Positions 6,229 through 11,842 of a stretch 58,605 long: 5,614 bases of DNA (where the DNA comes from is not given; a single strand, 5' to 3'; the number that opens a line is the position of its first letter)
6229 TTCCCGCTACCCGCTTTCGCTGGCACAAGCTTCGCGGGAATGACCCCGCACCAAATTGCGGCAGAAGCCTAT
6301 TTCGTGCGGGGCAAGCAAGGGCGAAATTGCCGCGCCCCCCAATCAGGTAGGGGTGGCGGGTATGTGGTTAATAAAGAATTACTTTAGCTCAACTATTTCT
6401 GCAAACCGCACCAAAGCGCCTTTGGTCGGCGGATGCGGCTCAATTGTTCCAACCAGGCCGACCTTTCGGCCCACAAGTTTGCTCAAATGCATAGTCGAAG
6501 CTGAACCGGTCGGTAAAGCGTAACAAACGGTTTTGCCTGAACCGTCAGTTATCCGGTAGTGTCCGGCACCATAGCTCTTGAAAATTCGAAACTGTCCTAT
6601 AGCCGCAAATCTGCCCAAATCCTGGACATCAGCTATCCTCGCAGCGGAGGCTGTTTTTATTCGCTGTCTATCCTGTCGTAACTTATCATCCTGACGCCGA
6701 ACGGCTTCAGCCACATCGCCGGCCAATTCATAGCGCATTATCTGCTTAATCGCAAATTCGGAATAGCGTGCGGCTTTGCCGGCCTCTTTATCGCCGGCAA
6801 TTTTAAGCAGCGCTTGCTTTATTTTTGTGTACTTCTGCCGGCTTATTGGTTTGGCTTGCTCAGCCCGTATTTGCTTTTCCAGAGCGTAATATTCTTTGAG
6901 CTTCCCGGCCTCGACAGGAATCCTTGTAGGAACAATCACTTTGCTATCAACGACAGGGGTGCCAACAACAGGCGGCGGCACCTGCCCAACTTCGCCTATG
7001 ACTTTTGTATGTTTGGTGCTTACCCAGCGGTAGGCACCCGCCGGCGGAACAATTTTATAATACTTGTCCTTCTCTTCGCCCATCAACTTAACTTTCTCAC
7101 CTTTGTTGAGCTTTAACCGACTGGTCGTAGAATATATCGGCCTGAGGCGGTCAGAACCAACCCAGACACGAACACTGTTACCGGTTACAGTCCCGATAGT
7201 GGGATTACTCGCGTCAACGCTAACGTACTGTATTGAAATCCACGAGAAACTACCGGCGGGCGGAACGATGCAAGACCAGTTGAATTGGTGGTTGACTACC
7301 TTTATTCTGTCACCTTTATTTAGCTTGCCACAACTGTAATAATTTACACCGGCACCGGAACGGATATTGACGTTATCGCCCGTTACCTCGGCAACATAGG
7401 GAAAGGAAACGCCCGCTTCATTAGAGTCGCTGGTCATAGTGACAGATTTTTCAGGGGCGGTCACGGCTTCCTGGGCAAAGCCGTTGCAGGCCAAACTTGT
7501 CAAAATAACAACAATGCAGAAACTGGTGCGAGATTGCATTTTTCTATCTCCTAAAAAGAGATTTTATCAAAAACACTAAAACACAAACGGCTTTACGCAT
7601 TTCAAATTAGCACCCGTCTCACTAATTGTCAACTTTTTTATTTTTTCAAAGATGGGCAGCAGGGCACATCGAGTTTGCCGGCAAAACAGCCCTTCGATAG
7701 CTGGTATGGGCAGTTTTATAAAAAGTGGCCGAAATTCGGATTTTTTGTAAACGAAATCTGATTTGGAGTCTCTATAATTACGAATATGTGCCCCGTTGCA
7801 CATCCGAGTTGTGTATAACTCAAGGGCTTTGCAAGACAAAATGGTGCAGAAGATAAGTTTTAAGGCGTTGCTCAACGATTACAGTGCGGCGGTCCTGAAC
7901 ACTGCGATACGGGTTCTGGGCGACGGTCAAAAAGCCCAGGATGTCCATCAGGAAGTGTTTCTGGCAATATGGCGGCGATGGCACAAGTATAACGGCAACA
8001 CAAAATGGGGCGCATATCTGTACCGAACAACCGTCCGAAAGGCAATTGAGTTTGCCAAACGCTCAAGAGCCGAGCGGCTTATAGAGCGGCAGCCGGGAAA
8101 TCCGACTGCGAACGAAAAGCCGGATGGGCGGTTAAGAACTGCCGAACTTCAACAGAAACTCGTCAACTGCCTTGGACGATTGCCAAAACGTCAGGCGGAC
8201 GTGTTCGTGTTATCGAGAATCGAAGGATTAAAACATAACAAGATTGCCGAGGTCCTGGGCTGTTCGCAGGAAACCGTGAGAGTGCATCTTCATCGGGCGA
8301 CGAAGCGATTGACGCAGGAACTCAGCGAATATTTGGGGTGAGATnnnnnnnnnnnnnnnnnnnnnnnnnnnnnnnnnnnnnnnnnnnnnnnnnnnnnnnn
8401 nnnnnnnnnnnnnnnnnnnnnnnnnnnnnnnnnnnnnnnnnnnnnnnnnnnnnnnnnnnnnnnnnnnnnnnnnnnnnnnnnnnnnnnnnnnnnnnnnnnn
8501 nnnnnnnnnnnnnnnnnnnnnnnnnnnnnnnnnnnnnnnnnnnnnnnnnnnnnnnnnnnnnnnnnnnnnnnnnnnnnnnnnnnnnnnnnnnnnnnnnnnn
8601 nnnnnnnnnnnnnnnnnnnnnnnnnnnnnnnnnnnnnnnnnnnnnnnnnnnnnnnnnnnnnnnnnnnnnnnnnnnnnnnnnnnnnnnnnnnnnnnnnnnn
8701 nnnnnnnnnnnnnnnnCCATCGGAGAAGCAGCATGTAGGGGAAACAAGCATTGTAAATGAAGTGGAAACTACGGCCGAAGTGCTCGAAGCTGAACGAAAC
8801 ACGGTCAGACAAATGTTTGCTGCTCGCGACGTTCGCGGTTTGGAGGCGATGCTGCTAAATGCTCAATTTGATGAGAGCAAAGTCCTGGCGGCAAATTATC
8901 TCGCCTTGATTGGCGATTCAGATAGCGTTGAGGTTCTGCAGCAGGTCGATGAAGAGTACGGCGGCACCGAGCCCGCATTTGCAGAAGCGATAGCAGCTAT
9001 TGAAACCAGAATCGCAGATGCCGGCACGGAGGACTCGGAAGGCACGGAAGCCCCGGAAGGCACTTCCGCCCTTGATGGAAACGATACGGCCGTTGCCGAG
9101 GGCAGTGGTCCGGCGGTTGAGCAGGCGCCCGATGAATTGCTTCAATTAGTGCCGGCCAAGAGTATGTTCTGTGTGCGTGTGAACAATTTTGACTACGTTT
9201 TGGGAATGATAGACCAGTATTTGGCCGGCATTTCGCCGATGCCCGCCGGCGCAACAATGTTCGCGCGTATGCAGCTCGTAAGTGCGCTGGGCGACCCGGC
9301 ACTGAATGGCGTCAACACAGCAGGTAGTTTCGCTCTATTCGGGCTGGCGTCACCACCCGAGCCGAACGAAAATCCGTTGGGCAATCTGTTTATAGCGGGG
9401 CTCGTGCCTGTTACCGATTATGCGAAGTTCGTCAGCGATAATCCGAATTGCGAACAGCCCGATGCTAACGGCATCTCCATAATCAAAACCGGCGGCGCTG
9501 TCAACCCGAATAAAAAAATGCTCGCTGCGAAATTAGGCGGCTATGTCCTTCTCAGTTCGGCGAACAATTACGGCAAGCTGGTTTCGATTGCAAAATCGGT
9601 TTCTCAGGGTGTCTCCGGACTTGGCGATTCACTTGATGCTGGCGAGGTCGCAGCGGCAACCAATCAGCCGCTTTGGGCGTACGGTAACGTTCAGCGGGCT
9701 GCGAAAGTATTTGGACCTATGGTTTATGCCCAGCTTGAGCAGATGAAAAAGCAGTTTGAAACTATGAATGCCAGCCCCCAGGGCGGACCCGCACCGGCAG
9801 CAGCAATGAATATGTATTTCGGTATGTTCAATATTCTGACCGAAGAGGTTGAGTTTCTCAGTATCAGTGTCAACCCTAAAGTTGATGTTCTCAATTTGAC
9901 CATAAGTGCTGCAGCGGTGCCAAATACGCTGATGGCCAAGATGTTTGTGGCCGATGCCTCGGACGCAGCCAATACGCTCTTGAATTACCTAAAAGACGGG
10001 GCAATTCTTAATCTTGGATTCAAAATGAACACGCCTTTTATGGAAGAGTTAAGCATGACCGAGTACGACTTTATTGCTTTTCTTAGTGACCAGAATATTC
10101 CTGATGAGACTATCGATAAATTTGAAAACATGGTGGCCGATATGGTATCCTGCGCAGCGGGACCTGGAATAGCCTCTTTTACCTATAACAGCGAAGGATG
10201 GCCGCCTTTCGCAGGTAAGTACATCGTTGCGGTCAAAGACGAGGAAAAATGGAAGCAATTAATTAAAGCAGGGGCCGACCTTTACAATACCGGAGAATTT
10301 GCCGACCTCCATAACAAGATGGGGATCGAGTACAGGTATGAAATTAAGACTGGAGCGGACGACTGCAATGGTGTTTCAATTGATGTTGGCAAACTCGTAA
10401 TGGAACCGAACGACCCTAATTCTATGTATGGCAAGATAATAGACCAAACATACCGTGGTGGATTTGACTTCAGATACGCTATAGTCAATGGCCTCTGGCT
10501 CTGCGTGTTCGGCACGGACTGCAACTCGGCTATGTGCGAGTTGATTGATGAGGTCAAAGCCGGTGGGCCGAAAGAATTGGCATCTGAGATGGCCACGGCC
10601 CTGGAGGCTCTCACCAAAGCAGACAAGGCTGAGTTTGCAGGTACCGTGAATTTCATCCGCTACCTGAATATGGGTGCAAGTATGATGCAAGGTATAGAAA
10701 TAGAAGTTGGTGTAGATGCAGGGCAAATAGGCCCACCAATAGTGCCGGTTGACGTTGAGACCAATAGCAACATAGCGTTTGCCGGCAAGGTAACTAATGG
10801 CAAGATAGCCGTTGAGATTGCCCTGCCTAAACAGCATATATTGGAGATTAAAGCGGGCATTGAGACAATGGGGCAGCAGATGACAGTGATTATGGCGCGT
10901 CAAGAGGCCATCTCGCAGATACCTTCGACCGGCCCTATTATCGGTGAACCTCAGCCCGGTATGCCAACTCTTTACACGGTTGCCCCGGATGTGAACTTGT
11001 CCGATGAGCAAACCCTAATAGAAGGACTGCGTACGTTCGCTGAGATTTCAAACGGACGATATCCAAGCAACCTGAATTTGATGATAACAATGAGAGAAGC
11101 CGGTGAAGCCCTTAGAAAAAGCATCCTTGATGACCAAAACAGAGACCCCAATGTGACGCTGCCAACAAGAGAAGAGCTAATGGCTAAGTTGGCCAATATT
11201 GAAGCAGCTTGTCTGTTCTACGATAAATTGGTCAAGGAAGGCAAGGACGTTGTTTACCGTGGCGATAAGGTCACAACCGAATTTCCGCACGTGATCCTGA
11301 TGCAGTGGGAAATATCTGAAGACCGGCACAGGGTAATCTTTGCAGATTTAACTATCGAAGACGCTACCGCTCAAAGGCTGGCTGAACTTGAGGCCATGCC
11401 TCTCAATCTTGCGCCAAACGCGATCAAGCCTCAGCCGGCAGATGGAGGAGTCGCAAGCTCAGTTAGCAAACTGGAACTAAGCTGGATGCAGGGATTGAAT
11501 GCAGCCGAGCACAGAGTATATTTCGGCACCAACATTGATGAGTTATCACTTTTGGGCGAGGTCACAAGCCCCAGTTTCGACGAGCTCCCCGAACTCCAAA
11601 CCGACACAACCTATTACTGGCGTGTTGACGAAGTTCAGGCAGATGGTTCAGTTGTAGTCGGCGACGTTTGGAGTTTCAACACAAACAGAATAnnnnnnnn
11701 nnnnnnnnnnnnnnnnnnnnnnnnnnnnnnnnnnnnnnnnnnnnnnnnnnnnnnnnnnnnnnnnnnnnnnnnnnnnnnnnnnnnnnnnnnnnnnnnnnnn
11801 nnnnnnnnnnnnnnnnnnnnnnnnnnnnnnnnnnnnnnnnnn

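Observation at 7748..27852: ECF sigma and giant anti-sigma whose sensor end is built from the same modules as two nearby secreted giants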

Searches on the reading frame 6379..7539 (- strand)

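Call 12: search_protein_families(library=pfam, proteins=[window:6379-7539:-], max_evalue=0.001)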
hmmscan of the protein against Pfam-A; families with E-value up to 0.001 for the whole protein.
window:6379-7539:- (386 aa): 1 family
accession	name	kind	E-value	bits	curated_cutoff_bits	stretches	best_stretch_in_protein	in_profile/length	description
PF08239.17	SH3_3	-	2.6e-09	37.6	27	1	55-107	1-54/54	Bacterial SH3 domain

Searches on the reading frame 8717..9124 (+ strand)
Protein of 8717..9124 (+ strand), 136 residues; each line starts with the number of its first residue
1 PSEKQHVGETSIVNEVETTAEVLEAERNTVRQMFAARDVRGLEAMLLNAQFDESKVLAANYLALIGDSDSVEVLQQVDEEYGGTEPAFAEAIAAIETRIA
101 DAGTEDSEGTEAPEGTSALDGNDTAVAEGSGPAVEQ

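Call 74: search_protein_families(library=pfam, proteins=[window:8717-9124:+], max_evalue=1)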
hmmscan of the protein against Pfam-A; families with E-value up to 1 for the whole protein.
seq(136 aa): 1 family
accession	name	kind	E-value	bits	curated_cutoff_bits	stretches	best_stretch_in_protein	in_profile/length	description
PF13393.11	tRNA-synt_His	-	0.0043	16.8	25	1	7-81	150-225/308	Histidyl-tRNA synthetase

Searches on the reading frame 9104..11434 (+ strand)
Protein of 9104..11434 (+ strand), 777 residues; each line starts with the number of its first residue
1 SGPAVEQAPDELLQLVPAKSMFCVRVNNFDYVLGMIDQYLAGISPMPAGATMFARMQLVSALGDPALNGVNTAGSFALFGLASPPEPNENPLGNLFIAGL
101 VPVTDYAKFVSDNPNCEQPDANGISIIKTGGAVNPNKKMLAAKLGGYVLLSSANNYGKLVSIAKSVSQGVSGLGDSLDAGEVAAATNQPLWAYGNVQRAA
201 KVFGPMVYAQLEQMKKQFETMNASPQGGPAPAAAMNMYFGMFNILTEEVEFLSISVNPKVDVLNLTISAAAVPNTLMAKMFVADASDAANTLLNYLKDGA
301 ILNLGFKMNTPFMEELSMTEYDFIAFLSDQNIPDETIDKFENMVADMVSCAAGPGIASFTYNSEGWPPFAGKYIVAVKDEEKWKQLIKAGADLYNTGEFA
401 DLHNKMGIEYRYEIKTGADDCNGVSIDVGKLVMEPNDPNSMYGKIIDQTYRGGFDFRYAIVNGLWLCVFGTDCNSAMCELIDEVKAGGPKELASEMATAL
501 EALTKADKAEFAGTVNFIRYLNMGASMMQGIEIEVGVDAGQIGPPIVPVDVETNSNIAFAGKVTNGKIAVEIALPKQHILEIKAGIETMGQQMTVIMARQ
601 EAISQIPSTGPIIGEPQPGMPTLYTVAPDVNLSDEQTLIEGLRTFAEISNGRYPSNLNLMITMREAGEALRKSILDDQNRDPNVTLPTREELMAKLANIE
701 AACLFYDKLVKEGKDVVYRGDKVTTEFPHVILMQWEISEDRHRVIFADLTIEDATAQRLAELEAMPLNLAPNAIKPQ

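Call 60: search_solved_structures(query=A3, max_evalue=1)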
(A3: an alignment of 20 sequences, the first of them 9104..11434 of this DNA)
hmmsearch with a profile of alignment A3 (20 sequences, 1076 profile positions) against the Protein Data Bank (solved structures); distinct sequences matched with E-value up to 1: 25.
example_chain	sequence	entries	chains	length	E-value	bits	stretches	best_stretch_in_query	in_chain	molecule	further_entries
6ft5_A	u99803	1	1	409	9.1e-10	40.5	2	108-176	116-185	alphaRep A3_A3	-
9sah_A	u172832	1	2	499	1.8e-09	39.5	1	108-186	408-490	E4-NB2 synthetic fusion protein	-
6fsq_A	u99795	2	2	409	5e-09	38.1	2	108-200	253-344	alphaRep A3_bGFPD | A3_bGFPD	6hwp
4zv6_A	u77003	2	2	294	1e-08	37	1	109-153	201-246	AlphaRep-7 | alpha-Rep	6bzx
4xl5_C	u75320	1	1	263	6.8e-08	34.3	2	109-175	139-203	bGFP-A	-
9rhz_A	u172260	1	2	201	2.6e-06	29.1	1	110-201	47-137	ALPHAREP bE5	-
8aw4_A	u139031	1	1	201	5e-06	28.2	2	110-171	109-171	ALPHAREP bB-E3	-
6veh_A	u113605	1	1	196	7.9e-06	27.5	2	114-201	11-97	HEAT repeat domain-containing protein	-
6gwc_C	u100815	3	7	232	9.5e-06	27.2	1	109-176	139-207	iE5 ALPHAREP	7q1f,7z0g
3ltj_A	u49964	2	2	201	3.1e-05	25.5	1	108-176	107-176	AlphaRep-4 | bA3-2: binder of A3 protein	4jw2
3ltm_A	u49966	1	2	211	3.6e-05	25.3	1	107-176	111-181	Alpha-Rep4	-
5dcq_A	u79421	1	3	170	4.3e-05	25.1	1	110-167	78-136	artificial repeat proteins (alphaREP3)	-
7p0h_A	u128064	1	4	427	0.00021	22.8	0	113-165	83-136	Helicobacter pylori ComF fused to an artificial alphaREP crystallization helper (named B2)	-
9t1m_A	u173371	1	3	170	0.0021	19.5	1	108-152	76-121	Alpha Rep E4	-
6gx7_E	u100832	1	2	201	0.0025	19.2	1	107-147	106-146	iiiA5 ALPHAREP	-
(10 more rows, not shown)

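Call 69: predict_structure(alignment_id=A3)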
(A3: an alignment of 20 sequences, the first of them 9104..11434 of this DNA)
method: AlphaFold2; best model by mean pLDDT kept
length: 777 residues; sequences in the alignment: 20
mean_pLDDT: 78.4   pTM: 0.74
mean pLDDT of the five models: 78.4, 78.3, 77.5, 77.4, 73.5
residues with pLDDT >= 90: 210; 70-90: 380; 50-70: 121; < 50: 66
segments of 3 or more residues with pLDDT < 50: 1-9, 532-543, 609-632, 749-755, 768-777
pLDDT, mean of each block of 10 residues (from residue 1): 38 90 94 90 69 86 85 92 76 85 88 90 90 82 91 90 84 88 92 93 87 80 57 71 88 94 94 87 75 91 87 76 60 71 83 89 79 93 87 73 72 88 90 78 69 88 93 91 92 90 84 92 74 42 59 87 89 94 83 69 59 35 37 69 84 83 84 69 62 79 83 79 61 75 65 47 50 42
secondary structure, 60 per line:
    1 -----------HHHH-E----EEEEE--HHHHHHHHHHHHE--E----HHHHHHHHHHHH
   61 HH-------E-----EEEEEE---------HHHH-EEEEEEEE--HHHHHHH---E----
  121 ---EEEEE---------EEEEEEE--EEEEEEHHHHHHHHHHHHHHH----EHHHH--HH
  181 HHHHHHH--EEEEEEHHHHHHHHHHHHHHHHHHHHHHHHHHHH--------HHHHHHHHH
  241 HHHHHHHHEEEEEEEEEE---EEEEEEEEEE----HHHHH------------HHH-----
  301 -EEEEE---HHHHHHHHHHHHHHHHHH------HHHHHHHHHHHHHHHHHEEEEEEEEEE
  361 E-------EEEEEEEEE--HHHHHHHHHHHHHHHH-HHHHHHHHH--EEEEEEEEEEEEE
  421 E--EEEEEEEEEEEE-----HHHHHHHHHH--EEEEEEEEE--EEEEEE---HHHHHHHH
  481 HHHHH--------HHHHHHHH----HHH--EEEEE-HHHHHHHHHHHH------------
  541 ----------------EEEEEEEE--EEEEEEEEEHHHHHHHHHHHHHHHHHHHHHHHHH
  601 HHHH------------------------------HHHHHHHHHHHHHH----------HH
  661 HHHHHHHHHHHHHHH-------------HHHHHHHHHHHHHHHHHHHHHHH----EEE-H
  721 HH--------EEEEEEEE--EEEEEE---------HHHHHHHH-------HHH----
elements in order (helices of 4 or more, strands of 3 or more residues): H12-15 E22-26 H29-40 H49-62 E76-81 H91-94 E96-103 H106-112 E124-128 E138-144 E147-152 H153-167 H173-176 H179-187 E190-195 H196-223 H232-248 E249-258 E262-271 H276-280 E302-306 H310-327 H334-350 E351-361 E369-377 H380-395 H397-405 E408-421 E424-435 H441-450 E453-461 E464-469 H473-485 H494-501 E511-515 H517-528 E557-564 E567-575 H576-604 H635-648 H659-675 H689-711 E716-718 E731-738 E741-746 H756-763

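Call 72: fold_search(model_id=the predicted structure, library=pdb)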
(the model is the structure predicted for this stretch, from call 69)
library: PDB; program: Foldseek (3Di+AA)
matches with E <= 10: 647; with E <= 0.001: 0
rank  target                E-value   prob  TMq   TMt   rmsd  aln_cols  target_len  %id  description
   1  3k8i                  1.3e-03  1.00  0.17  0.46  11.7       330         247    8  Structure of crystal form IV of TP0453 (released 2010-10-27)
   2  3k8j                  1.6e-03  1.00  0.17  0.45  11.6       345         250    9  Structure of crystal form III of TP0453 (released 2010-10-27)
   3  3k8g_A                1.7e-03  1.00  0.16  0.41  11.3       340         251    8  Structure of crystal form I of TP0453 (released 2010-10-27)
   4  3k8h_B                7.0e-03  0.92  0.15  0.36  13.6       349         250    9  Structure of crystal form I of TP0453 (released 2010-10-27)
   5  3k8g_B                7.7e-03  0.96  0.15  0.40  12.7       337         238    8  Structure of crystal form I of TP0453 (released 2010-10-27)
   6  3k8h_A                2.7e-02  0.96  0.16  0.40   9.9       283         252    8  Structure of crystal form I of TP0453 (released 2010-10-27)
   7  5kku_C                4.1e-02  0.08  0.06  0.11  20.9       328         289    8  Crystal structure of an N-terminal dehydratase from difficidin assembly line (released 2016-12-21)
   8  7b04_O                4.5e-02  0.06  0.04  0.09  22.2       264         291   10  Structure of Nitrite oxidoreductase (Nxr) from the anammox bacterium Kuenenia stuttgartiensis. (released 2021-07-14)
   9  7b04_C                4.5e-02  0.06  0.04  0.10  22.5       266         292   12  Structure of Nitrite oxidoreductase (Nxr) from the anammox bacterium Kuenenia stuttgartiensis. (released 2021-07-14)
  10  1t6l                  4.5e-02  0.04  0.05  0.10  23.8       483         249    6  Crystal Structure of the Human Cytomegalovirus DNA Polymerase Subunit, UL44 (released 2004-08-10)
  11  9gnw_P                5.0e-02  0.77  0.09  0.29   8.6       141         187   13  Universal PSII assembly intermediate (released 2025-09-17)
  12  9van_A                5.3e-02  0.03  0.07  0.05  40.4       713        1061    9  Cryo-EM structure of human full length KICSTOR complex (state 2) (released 2025-11-12)
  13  8i6g_A                5.6e-02  0.06  0.06  0.13  24.1       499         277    6  Crystal structure of the African swine fever virus DNA sliding clamp (native form) (released 2023-06-07)
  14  7st9_F                5.6e-02  0.05  0.07  0.12  22.0       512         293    6  Open state of Rad24-RFC:9-1-1 bound to a 5' ss/dsDNA junction (released 2022-03-23)
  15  1yyp_A                6.5e-02  0.03  0.05  0.10  25.1       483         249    5  Crystal structure of cytomegalovirus UL44 bound to C-terminal peptide from CMV UL54 (released 2005-12-27)
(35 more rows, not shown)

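Call 74: search_protein_families(library=pfam, proteins=[window:9104-11100:+], max_evalue=1)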
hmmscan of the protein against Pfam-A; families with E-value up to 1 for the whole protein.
window:9104-11100:+ (665 aa): 1 family
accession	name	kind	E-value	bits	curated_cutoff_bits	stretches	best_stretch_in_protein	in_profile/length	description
PF15356.11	SPR1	-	0.25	12.3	27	0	601-629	16-44/114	Psoriasis susceptibility locus 2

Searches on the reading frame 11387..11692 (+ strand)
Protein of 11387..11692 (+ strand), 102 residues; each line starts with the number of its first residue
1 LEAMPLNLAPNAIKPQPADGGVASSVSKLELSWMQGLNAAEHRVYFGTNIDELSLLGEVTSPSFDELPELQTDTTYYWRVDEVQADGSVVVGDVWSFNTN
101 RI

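Call 74: search_protein_families(library=pfam, proteins=[window:11387-11692:+], max_evalue=1)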
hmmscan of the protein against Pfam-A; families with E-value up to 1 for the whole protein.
seq(102 aa): 2 families
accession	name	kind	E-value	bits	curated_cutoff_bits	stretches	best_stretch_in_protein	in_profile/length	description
PF16656.11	Pur_ac_phosph_N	-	0.019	15.9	30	1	66-98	64-92/93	Purple acid Phosphatase, N-terminal domain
PF19157.5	DUF5839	-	0.14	12.6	23.7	1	69-100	20-51/83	Family of unknown function (DUF5839)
